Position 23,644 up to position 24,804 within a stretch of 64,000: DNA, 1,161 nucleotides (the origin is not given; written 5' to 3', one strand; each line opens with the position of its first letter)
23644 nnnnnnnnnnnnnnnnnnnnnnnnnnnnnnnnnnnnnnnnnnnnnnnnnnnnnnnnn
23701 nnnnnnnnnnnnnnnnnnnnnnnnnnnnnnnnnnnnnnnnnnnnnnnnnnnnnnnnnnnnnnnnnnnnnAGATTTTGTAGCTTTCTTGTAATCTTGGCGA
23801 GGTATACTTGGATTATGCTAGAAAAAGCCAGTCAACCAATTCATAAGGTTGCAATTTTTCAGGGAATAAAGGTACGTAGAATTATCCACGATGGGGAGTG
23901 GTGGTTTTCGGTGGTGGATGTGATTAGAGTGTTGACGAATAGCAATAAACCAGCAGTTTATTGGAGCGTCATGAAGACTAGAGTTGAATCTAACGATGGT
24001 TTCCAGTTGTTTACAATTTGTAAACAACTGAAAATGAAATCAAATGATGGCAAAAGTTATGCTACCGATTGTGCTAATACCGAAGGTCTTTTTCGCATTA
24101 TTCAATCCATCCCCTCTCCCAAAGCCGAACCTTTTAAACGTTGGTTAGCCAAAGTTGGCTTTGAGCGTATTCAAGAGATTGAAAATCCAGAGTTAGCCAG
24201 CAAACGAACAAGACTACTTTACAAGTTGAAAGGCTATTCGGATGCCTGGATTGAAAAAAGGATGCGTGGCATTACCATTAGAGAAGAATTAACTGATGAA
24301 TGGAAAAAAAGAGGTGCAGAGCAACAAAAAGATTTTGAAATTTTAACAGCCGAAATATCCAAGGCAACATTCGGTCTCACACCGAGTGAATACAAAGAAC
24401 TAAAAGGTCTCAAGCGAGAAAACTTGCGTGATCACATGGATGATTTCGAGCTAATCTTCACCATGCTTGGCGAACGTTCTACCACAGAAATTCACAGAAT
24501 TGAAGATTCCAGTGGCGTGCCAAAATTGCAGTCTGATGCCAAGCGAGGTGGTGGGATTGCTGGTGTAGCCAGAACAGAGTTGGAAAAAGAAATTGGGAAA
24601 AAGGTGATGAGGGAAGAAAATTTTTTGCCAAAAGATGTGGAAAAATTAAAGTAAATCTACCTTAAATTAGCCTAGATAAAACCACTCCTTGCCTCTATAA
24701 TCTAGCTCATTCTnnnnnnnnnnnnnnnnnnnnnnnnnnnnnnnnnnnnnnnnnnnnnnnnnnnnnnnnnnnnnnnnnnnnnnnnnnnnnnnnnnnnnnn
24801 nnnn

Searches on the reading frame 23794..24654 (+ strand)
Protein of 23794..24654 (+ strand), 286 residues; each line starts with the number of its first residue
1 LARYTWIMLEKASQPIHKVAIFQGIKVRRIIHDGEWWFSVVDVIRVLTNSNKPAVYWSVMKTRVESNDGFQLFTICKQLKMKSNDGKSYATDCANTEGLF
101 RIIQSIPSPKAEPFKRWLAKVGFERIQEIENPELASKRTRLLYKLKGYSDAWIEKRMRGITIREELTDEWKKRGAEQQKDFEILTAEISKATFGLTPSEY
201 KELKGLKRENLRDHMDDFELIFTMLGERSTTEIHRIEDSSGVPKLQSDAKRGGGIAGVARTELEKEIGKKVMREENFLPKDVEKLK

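Call 10: search_protein_families(library=pfam, proteins=[window:23794-24654:+], max_evalue=0.01)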
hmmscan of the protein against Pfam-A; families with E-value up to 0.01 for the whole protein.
window:23794-24654:+ (286 aa): 1 family
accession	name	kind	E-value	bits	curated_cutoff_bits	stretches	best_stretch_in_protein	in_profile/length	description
PF02498.22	Bro-N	-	1.1e-15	58.4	25.6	1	26-120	1-92/96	BRO family, N-terminal domain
